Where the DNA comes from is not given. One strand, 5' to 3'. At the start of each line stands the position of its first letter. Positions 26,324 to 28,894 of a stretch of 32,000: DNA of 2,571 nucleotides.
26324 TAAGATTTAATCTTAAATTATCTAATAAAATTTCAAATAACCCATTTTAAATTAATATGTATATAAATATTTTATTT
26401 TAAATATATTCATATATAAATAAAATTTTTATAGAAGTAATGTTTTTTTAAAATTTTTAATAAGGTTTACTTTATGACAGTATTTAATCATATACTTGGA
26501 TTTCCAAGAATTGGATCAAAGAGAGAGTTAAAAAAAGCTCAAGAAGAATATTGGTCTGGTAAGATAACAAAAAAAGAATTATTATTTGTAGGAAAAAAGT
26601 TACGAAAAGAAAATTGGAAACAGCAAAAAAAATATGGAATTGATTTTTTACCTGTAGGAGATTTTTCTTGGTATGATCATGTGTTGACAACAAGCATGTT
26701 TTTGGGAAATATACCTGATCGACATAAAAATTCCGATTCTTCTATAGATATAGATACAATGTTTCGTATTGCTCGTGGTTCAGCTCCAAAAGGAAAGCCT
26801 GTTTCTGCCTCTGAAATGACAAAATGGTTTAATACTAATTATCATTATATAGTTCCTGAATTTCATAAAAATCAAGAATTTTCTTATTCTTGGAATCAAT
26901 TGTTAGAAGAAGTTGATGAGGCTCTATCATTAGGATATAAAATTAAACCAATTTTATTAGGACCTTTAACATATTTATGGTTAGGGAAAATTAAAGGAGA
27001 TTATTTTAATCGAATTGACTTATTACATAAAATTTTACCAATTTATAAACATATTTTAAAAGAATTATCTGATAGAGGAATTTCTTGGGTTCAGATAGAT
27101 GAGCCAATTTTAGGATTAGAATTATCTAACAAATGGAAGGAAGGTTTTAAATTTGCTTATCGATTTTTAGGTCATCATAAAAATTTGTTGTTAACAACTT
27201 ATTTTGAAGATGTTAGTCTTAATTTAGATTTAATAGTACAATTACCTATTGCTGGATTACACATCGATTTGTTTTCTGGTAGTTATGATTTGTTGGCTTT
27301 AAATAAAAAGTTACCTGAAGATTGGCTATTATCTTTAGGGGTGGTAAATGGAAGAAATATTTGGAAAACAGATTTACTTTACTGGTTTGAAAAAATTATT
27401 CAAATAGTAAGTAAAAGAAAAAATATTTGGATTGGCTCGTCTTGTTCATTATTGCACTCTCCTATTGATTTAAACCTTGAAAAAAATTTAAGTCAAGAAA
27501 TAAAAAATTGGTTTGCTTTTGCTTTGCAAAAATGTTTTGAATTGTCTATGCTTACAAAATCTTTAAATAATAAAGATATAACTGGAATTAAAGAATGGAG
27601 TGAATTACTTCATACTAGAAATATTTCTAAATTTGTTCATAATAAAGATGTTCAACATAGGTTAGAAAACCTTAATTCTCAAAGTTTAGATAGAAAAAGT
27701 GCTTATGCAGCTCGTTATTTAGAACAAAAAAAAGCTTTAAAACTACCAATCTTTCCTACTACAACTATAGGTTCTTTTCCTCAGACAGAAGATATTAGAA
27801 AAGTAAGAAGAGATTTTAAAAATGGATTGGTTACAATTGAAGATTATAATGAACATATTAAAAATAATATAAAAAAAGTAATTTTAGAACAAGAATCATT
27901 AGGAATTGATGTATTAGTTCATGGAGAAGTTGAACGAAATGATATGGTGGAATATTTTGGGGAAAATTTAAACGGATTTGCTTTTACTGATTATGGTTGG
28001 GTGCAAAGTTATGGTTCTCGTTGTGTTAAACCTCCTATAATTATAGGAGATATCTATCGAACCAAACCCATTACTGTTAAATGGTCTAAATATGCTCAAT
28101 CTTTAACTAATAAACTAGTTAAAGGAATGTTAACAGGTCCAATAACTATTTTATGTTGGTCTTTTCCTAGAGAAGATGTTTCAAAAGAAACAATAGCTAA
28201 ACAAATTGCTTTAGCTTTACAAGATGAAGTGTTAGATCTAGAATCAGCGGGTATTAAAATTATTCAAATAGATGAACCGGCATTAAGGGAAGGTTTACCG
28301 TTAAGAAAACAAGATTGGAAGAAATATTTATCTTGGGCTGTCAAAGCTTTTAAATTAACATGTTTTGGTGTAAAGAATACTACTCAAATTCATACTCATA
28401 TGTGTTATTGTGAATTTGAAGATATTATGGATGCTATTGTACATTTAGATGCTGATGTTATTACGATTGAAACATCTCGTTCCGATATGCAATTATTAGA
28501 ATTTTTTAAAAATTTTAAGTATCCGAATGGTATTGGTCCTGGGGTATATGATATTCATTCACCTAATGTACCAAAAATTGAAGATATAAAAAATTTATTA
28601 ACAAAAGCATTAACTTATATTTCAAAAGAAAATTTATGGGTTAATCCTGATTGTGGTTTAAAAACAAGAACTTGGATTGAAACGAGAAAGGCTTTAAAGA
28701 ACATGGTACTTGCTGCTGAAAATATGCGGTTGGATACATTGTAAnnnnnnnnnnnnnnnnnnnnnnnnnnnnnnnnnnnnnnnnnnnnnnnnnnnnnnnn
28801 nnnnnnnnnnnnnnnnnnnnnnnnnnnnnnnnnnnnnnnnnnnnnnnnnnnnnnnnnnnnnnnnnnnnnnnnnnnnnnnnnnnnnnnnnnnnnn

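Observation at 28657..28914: Perfect 258-bp palindrome engulfing the 3' end of metE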

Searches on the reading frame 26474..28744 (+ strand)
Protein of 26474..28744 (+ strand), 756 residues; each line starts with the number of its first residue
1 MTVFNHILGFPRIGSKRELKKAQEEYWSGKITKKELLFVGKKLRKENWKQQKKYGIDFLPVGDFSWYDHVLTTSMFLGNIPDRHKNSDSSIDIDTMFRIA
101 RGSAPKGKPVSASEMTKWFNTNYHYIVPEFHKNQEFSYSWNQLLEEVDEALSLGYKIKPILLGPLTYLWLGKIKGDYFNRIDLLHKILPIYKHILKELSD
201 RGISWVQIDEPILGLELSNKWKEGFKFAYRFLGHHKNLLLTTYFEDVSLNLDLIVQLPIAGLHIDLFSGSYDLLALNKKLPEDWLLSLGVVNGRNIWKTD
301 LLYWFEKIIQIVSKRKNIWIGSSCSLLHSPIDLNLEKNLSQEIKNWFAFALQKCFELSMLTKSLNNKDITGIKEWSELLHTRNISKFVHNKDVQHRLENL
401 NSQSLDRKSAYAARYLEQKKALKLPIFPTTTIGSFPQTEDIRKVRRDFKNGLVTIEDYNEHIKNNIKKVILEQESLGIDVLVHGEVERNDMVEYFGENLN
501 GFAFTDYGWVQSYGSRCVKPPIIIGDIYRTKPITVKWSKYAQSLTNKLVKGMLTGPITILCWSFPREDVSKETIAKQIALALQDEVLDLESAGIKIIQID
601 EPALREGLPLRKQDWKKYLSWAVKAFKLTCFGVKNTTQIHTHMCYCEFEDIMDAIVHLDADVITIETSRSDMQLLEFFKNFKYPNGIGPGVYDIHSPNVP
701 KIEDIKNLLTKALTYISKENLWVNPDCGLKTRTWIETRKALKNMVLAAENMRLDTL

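Call 6: search_protein_families(library=ncbifam, proteins=[window:26474-28744:+])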
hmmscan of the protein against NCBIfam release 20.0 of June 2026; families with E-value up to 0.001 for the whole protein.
window:26474-28744:+ (756 aa): 11 families
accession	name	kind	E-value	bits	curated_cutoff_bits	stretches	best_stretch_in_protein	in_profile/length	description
NF003556.0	PRK05222.1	equivalog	0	1123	541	1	3-753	2-746/750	5-methyltetrahydropteroyltriglutamate--homocysteine S-methyltransferase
TIGR01371.1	met_syn_B12ind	equivalog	0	1106.2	929.95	1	8-752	1-752/754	5-methyltetrahydropteroyltriglutamate--homocysteine S-methyltransferase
NF003317.0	PRK04326.1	equivalog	1.4e-87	294.1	406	2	423-753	5-324/340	methionine synthase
NF002119.0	PRK00957.1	equivalog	1.9e-45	155.3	258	1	428-752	3-305/306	methionine synthase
NF006589.0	PRK09121.1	equivalog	4.3e-32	111.5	392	1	426-733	4-318/342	methionine synthase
NF002272.0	PRK01207.1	equivalog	3.6e-23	82.3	399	1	429-751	6-339/343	methionine synthase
NF006349.0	PRK08575.1-2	equivalog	5.2e-15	55.6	322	2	111-321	79-293/323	5-methyltetrahydropteroyltriglutamate--homocysteine methyltransferase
NF004875.0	PRK06233.1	equivalog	7.9e-11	41.4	576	1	429-729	12-343/373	vitamin B12 independent methionine synthase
NF005085.0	PRK06520.1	subfamily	1.9e-09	37.1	313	1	427-503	8-84/368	5-methyltetrahydropteroyltriglutamate--homocysteine S-methyltransferase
NF006348.0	PRK08575.1-1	equivalog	2e-07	30.7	386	1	145-296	120-272/328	5-methyltetrahydropteroyltriglutamate--homocysteine methyltransferase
NF006350.0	PRK08575.1-4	equivalog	2.6e-06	27.1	361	0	430-608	5-184/309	5-methyltetrahydropteroyltriglutamate--homocysteine methyltransferase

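Call 8: find_related_loci(query=window:26474-28744:+, collection=genome_contigs, flank=4000)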
Query window:26474-28744:+ (756 aa) in genome_contigs; peptide patterns used: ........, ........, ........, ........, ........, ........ (x = any residue, [..] = any of these).
96 stretches matched a pattern; 60 encode a relative of the query (tblastn E <= 1e-3); 60 distinct loci.
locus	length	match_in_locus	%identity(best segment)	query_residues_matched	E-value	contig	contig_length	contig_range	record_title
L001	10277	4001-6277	53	6-751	0e+0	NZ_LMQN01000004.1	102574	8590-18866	Chryseobacterium sp. Leaf405 contig_12, whole genome shotgun sequence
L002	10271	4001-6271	53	5-748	0e+0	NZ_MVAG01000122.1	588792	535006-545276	Chryseobacterium mucoviscidosis strain VT16-26 NODE_2_length_588792_cov_241.008_ID_3, whole genome shotgun sequence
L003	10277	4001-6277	53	6-751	0e+0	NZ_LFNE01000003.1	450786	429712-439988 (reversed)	Chryseobacterium sp. FH2 contig03, whole genome shotgun sequence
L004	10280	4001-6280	53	5-751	0e+0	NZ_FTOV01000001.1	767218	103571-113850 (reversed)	Chryseobacterium gambrini strain DSM 18014, whole genome shotgun sequence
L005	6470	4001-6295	52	6-755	0e+0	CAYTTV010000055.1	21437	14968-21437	MAG TPA_asm: uncultured Roseivirgaceae bacterium isolate SRP220891_co3_375 genome assembly, contig: NODE_3015_length_214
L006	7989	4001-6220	50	8-755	0e+0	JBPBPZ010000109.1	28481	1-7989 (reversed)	MAG: Janthinobacterium lividum isolate 3300051445_32 3300051445_32_Ga0502434_00001679, whole genome shotgun sequence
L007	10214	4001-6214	49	8-752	0e+0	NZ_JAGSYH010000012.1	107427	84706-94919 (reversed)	Acidicapsa dinghuensis strain 4GSKX scaffold12_size107427, whole genome shotgun sequence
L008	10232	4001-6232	49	7-752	0e+0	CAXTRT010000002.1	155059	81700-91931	MAG TPA_asm: uncultured Acidobacteriaceae bacterium isolate public_SRR14722050_metawrap_bin.2 genome assembly, contig: p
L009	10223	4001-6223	48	7-752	0e+0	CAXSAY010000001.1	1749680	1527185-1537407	MAG: uncultured Acidobacteriaceae bacterium isolate private_VT16_metawrap_bin.4 genome assembly, contig: private_VT16_me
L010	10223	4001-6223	48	7-752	0e+0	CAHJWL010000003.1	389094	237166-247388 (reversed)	Acidobacteriaceae bacterium isolate Lichen_MAGs_lobaria1 genome assembly, contig: NODE_6_length_389094_cov_6.499950, who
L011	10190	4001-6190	49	8-745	0e+0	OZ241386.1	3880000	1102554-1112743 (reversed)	MAG: Terriglobus sp. isolate d5143f35-40e1-4b89-85d2-7ba7ff67738c genome assembly, chromosome: 1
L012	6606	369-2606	46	3-752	0e+0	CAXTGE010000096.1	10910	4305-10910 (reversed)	MAG TPA_asm: uncultured Acidobacteriaceae bacterium isolate public_ERR4179389_metawrap_bin.5 genome assembly, contig: pu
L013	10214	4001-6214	50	8-753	0e+0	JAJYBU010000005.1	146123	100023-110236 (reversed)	MAG: Acidobacteria bacterium isolate BP9.bin128 NODE_117_length_146123_cov_5.373757, whole genome shotgun sequence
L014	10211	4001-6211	48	8-752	0e+0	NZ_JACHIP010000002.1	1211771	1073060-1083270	Granulicella aggregans strain M8UP14 Ga0401177_02, whole genome shotgun sequence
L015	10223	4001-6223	49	7-752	0e+0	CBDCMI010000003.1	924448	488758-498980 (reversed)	MAG: Acidobacteriaceae bacterium isolate 6055a41d-26f9-43fe-b968-0c9c48f1d65a genome assembly, contig: contig_3, whole g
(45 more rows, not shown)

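Call 9: find_encoding_contigs(protein=window:26474-28744:+, flank=4000, max_places=10)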
Protein window:26474-28744:+ (756 aa): no gene with exactly this product is on record in the collection.

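Call 11: find_homologous_proteins(query=window:26474-28744:+, max_evalue=1e-100)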
Query window:26474-28744:+ (756 aa): 8000 proteins with E <= 1e-100 among 8000 candidates; the best 120 are listed.
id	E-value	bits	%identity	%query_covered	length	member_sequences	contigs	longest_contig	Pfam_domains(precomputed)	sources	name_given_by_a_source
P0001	0.0e+0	1750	100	100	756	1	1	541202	PF01717.25,PF08267.19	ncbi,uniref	ncbi:5-methyltetrahydropteroyltriglutamate--homocysteine S-methyltransferase [Buchnera aphidicola]|u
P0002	0.0e+0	1558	89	100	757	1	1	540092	PF01717.25,PF08267.19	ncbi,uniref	ncbi:5-methyltetrahydropteroyltriglutamate--homocysteine S-methyltransferase [Buchnera aphidicola]|u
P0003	0.0e+0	1504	84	100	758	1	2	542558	PF01717.25,PF08267.19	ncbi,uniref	ncbi:5-methyltetrahydropteroyltriglutamate--homocysteine S-methyltransferase [Buchnera aphidicola (M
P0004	0.0e+0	1181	66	100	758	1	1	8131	PF01717.25,PF08267.19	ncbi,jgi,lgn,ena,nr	ncbi:MAG TPA: 5-methyltetrahydropteroyltriglutamate--homocysteine S-methyltransferase [Buchnera sp. 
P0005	0.0e+0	1176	67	99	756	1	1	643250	PF01717.25,PF08267.19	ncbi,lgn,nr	ncbi:5-methyltetrahydropteroyltriglutamate--homocysteine S-methyltransferase [Buchnera aphidicola (H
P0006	0.0e+0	1175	66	99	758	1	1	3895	PF01717.25,PF08267.19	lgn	-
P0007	0.0e+0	1174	66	99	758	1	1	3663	PF01717.25,PF08267.19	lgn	-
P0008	0.0e+0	1170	66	99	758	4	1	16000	PF01717.25,PF08267.19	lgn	-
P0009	0.0e+0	1169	67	99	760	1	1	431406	PF01717.25,PF08267.19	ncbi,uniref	ncbi:5-methyltetrahydropteroyltriglutamate--homocysteine methyltransferase [Buchnera aphidicola (Phy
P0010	0.0e+0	1160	64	100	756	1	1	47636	PF01717.25,PF08267.19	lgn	-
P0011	0.0e+0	1160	65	99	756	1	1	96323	PF01717.25,PF08267.19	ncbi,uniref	ncbi:5-methyltetrahydropteroyltriglutamate--homocysteine S-methyltransferase [Kalamiella sp. sgz3022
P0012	0.0e+0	1159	67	99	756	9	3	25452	PF01717.25,PF08267.19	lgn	-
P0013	0.0e+0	1158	66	99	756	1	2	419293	PF01717.25,PF08267.19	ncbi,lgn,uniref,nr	ncbi:5-methyltetrahydropteroyltriglutamate--homocysteine S-methyltransferase [Buchnera aphidicola]|u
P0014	0.0e+0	1158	66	99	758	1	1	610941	PF01717.25,PF08267.19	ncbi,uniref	ncbi:5-methyltetrahydropteroyltriglutamate--homocysteine S-methyltransferase [Buchnera aphidicola]|u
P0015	0.0e+0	1158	66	99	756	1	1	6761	PF01717.25,PF08267.19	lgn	-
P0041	0.0e+0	1149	65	99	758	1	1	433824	PF01717.25,PF08267.19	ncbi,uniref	ncbi:5-methyltetrahydropteroyltriglutamate--homocysteine S-methyltransferase [Buchnera aphidicola]|u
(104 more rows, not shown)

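Call 13: find_encoding_contigs(protein=P0002, flank=3000, max_places=4)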
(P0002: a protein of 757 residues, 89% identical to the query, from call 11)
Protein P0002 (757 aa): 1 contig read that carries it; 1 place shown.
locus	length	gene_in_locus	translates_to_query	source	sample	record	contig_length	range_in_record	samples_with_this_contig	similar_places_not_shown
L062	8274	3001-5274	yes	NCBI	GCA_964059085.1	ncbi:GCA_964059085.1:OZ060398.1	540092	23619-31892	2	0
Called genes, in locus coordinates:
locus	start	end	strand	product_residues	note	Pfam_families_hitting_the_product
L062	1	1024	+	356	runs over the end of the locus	PF02881:SRP54_N, PF00448:SRP54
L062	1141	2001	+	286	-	PF04542:Sigma70_r2, PF04545:Sigma70_r4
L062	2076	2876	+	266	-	PF05116:S6PP, PF08282:Hydrolase_3, PF05116:S6PP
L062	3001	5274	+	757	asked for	PF08267:Meth_synt_1, PF01717:Meth_synt_2, PF08267:Meth_synt_1 (weak)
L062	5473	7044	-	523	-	PF02142:MGS, PF01808:AICARFT_IMPCHas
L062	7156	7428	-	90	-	PF00216:Bac_DNA_binding, PF18291:HU-HIG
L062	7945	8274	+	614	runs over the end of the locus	PF13667:ThiC-associated, PF01964:ThiC_Rad_SAM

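Call 14: find_encoding_contigs(protein=P0003, flank=3000, max_places=4)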
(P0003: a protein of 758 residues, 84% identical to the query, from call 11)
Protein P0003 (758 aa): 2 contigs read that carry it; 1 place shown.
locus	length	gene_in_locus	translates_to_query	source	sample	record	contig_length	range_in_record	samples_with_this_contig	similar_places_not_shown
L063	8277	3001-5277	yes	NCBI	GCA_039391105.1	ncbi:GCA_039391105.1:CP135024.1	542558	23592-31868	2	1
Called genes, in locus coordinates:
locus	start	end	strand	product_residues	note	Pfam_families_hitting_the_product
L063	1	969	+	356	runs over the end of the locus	PF02881:SRP54_N, PF00448:SRP54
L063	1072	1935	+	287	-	PF04542:Sigma70_r2, PF04545:Sigma70_r4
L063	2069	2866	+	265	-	PF05116:S6PP (weak), PF08282:Hydrolase_3, PF05116:S6PP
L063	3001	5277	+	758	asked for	PF08267:Meth_synt_1, PF01717:Meth_synt_2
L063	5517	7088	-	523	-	PF02142:MGS, PF01808:AICARFT_IMPCHas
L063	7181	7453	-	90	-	PF00216:Bac_DNA_binding, PF18291:HU-HIG (weak)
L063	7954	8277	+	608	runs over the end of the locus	PF13667:ThiC-associated, PF01964:ThiC_Rad_SAM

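Call 18: list_cluster_members(proteins=[P0001, P0002, P0003])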
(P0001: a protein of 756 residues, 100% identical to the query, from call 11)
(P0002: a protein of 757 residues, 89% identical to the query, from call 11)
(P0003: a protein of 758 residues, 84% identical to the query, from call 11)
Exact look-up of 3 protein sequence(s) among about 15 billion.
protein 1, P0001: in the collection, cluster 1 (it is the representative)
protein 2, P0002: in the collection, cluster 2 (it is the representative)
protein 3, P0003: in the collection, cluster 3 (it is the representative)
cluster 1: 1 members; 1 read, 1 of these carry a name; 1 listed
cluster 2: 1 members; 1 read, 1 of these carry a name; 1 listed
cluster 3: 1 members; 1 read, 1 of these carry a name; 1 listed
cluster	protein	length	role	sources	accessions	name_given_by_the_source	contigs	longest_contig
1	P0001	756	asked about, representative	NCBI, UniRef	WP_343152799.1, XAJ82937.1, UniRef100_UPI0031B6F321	5-methyltetrahydropteroyltriglutamate--homocysteine S-methyltransferase [Buchnera ... | 5-methyltetrahydropteroyltriglutamate-- homocysteine S-methyltransferase n=1 Tax=Buchnera ...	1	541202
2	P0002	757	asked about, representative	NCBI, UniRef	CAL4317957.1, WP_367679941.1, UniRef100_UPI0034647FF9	5-methyltetrahydropteroyltriglutamate--homocysteine S-methyltransferase [Buchnera ... | 5-methyltetrahydropteroyltriglutamate-- homocysteine S-methyltransferase n=1 Tax=Buchnera ...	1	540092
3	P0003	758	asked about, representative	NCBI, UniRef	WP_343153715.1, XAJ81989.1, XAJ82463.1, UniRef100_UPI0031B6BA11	5-methyltetrahydropteroyltriglutamate--homocysteine S-methyltransferase [Buchnera ... | 5-methyltetrahydropteroyltriglutamate-- homocysteine S-methyltransferase n=1 Tax=Buchnera ...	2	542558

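Call 24: find_encoding_contigs(protein=P0005, flank=2500, max_places=2)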
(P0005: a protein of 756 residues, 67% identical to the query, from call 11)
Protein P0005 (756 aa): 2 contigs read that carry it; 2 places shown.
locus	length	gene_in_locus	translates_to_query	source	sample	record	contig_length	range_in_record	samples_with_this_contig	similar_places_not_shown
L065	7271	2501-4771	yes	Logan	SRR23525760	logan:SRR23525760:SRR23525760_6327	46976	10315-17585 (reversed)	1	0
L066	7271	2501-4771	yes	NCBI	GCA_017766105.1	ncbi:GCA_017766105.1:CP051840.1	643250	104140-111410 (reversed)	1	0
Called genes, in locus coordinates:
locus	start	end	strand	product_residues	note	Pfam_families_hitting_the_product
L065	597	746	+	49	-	-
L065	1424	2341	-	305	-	PF00126:HTH_1, PF03466:LysR_substrate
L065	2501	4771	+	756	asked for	PF08267:Meth_synt_1, PF01717:Meth_synt_2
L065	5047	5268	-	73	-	PF08340:YicC-like_C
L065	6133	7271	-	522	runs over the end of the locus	PF02142:MGS, PF01808:AICARFT_IMPCHas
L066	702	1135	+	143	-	PF01695:IstB_IS21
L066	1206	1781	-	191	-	PF08207:EFP_N, PF01132:EFP, PF09285:Elong-fact-P_C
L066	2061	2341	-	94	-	PF00126:HTH_1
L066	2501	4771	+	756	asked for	PF08267:Meth_synt_1, PF01717:Meth_synt_2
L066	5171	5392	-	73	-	PF08340:YicC-like_C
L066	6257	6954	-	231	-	PF01808:AICARFT_IMPCHas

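Call 25: find_encoding_contigs(protein=P0009, flank=2500, max_places=2)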
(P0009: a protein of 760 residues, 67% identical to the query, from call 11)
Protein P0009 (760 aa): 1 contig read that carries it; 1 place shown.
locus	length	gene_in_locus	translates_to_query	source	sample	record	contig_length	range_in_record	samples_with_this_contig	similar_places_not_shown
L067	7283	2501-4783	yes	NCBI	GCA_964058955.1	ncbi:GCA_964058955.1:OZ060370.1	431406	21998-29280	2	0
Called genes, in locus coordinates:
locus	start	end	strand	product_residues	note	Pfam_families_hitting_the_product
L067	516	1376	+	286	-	PF04542:Sigma70_r2, PF04545:Sigma70_r4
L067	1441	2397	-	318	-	PF00126:HTH_1, PF03466:LysR_substrate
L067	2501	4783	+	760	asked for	PF08267:Meth_synt_1, PF01717:Meth_synt_2, PF08267:Meth_synt_1 (weak)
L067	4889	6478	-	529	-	PF02142:MGS, PF01808:AICARFT_IMPCHas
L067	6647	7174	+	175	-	PF03350:UPF0114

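Call 26: find_encoding_contigs(protein=P0014, flank=2500, max_places=2)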
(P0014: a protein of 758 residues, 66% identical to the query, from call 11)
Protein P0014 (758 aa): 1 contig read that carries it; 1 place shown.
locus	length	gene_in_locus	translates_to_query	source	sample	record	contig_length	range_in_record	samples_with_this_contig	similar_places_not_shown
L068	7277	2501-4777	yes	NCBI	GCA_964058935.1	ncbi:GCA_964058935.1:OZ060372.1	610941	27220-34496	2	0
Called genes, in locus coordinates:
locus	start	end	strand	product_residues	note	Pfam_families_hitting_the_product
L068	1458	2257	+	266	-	PF05116:S6PP (weak), PF08282:Hydrolase_3, PF05116:S6PP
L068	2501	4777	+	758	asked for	PF08267:Meth_synt_1, PF01717:Meth_synt_2, PF08267:Meth_synt_1 (weak)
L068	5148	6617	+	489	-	PF02386:TrkH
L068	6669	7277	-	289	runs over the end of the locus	PF03755:YicC-like_N, PF08340:YicC-like_C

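Call 29: find_encoding_contigs(protein=P0013, flank=2500, max_places=2)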
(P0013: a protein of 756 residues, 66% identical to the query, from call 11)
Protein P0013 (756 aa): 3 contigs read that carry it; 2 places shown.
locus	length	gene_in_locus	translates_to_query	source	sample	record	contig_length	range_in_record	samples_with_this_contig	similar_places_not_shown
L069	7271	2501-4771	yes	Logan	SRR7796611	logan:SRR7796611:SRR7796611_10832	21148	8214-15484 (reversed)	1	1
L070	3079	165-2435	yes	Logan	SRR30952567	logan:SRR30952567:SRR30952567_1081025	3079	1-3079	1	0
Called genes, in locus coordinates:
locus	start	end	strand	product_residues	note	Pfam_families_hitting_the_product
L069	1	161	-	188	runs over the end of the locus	PF03602:Cons_hypoth95, PF13847:Methyltransf_31 (weak), PF09445:Methyltransf_15 (faint)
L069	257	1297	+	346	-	PF02881:SRP54_N (faint), PF13604:AAA_30 (weak), PF00448:SRP54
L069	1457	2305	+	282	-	PF04542:Sigma70_r2, PF04545:Sigma70_r4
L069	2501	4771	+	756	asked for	PF08267:Meth_synt_1, PF01717:Meth_synt_2, PF08267:Meth_synt_1 (weak)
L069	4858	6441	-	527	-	PF02142:MGS, PF01808:AICARFT_IMPCHas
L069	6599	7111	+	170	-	PF03350:UPF0114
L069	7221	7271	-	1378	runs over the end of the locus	PF04997:RNA_pol_Rpb1_1, PF00623:RNA_pol_Rpb1_2, PF04983:RNA_pol_Rpb1_3, PF05000:RNA_pol_Rpb1_4, PF04998:RNA_pol_Rpb1_5, PF21668:RPOC_hybrid (faint)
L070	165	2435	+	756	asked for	PF08267:Meth_synt_1, PF01717:Meth_synt_2, PF08267:Meth_synt_1 (weak)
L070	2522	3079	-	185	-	?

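Call 30: find_encoding_contigs(protein=P0041, flank=2500, max_places=2)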
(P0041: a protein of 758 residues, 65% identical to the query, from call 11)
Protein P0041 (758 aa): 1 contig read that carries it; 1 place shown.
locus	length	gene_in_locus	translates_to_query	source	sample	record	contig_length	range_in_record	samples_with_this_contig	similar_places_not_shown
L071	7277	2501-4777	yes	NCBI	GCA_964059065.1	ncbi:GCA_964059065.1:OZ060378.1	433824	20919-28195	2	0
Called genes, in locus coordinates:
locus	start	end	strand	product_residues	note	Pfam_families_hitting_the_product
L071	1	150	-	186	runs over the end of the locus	PF03602:Cons_hypoth95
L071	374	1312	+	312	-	PF00448:SRP54, PF01656:CbiA (weak)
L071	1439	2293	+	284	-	PF04542:Sigma70_r2, PF04545:Sigma70_r4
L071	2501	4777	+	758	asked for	PF08267:Meth_synt_1, PF01717:Meth_synt_2, PF08267:Meth_synt_1 (weak)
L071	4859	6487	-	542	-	PF02142:MGS, PF01808:AICARFT_IMPCHas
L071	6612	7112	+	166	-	PF03350:UPF0114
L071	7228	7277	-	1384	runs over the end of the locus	PF04997:RNA_pol_Rpb1_1, PF00623:RNA_pol_Rpb1_2, PF04983:RNA_pol_Rpb1_3, PF05000:RNA_pol_Rpb1_4, PF04998:RNA_pol_Rpb1_5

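Call 49: find_encoding_contigs(protein=P0008, flank=2000, max_places=2)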
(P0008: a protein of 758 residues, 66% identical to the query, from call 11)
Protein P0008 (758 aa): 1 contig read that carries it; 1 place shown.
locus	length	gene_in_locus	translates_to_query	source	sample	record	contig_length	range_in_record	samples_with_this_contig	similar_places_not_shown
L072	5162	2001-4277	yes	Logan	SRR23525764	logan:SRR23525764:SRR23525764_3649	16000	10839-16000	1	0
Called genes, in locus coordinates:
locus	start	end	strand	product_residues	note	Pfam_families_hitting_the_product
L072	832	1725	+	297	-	PF00702:Hydrolase (faint), PF08282:Hydrolase_3, PF05116:S6PP (weak)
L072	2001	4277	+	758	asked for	PF08267:Meth_synt_1, PF01717:Meth_synt_2, PF08267:Meth_synt_1 (weak)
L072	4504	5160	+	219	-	?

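Call 50: find_encoding_contigs(protein=P0004, flank=2000, max_places=2)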
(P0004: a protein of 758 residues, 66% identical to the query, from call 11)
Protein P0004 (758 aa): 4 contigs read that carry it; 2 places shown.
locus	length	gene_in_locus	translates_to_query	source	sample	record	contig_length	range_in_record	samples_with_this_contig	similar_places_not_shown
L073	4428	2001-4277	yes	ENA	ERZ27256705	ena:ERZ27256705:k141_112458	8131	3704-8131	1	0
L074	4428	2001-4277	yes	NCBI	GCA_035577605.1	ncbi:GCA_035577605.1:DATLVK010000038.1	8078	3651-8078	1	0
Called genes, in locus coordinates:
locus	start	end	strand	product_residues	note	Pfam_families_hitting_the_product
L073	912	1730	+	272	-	PF00702:Hydrolase (faint), PF05116:S6PP (weak), PF08282:Hydrolase_3, PF05116:S6PP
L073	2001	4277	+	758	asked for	PF08267:Meth_synt_1, PF01717:Meth_synt_2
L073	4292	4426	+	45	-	?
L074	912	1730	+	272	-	PF00702:Hydrolase (faint), PF05116:S6PP (weak), PF08282:Hydrolase_3, PF05116:S6PP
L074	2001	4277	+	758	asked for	PF08267:Meth_synt_1, PF01717:Meth_synt_2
